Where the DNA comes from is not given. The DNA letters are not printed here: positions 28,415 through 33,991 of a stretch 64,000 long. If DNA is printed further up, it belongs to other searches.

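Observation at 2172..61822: Palindromes built from tandem 7-nt units fill most of the longer intergenic gaps (14 loci, about 8 heptamer families)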

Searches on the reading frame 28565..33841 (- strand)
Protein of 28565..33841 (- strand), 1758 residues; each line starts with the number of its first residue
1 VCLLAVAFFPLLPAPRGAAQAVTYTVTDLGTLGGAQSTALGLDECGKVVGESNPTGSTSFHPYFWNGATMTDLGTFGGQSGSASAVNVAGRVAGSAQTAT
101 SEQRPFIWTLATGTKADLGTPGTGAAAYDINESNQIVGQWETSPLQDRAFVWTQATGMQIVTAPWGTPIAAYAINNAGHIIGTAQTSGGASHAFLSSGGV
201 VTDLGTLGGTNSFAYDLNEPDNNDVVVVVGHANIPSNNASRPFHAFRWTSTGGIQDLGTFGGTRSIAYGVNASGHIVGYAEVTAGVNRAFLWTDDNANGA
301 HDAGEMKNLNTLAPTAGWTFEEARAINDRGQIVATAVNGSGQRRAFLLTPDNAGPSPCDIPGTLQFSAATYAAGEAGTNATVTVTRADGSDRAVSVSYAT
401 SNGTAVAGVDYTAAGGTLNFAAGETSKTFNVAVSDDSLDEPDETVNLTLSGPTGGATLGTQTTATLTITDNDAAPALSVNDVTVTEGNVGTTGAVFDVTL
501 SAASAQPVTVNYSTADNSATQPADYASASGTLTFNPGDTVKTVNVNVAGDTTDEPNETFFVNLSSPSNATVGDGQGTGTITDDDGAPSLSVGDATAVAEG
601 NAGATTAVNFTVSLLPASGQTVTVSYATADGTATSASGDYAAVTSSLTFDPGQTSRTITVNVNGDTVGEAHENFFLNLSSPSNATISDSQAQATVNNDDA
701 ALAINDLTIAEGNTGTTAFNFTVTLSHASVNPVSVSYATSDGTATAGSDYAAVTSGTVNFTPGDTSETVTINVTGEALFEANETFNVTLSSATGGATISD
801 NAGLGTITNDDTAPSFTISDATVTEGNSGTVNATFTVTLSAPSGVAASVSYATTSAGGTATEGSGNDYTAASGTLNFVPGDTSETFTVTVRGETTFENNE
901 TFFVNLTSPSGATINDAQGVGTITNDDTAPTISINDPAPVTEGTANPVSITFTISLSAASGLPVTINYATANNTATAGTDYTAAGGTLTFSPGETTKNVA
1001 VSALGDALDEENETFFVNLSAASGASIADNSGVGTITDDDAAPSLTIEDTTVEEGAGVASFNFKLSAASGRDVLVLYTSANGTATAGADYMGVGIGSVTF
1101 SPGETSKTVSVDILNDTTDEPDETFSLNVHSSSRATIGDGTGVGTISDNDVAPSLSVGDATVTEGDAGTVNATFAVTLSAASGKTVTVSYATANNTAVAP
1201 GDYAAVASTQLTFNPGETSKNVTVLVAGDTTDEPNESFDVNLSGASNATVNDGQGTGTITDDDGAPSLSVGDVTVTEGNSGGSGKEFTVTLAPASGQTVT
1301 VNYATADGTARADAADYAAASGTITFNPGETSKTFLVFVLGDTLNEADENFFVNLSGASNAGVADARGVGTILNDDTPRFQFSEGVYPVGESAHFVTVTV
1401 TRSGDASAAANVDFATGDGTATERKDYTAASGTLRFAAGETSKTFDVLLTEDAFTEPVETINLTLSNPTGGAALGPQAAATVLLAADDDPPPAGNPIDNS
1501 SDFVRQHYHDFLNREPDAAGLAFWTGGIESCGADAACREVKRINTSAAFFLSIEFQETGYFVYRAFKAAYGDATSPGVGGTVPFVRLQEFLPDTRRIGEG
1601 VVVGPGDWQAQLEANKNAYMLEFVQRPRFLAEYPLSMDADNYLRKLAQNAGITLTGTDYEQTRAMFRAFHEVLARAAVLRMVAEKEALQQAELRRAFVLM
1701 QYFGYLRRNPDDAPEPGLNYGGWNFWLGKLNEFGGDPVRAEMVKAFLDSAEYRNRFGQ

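Call 15: search_protein_families(library=pfam, proteins=[window:28565-33841:-])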
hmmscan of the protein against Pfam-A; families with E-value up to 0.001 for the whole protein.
window:28565-33841:- (1758 aa): 3 families
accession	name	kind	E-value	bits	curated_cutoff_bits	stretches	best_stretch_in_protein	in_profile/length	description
PF03160.20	Calx-beta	-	4.7e-181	591.7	27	10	360-472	4-119/119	Calx-beta domain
PF13946.11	DUF4214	-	7.3e-10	39.2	23.2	1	1500-1530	20-50/72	Domain of unknown function (DUF4214)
PF16132.11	DUF4843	-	0.00072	19.6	34.5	0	389-476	47-137/163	Domain of unknown function (DUF4843)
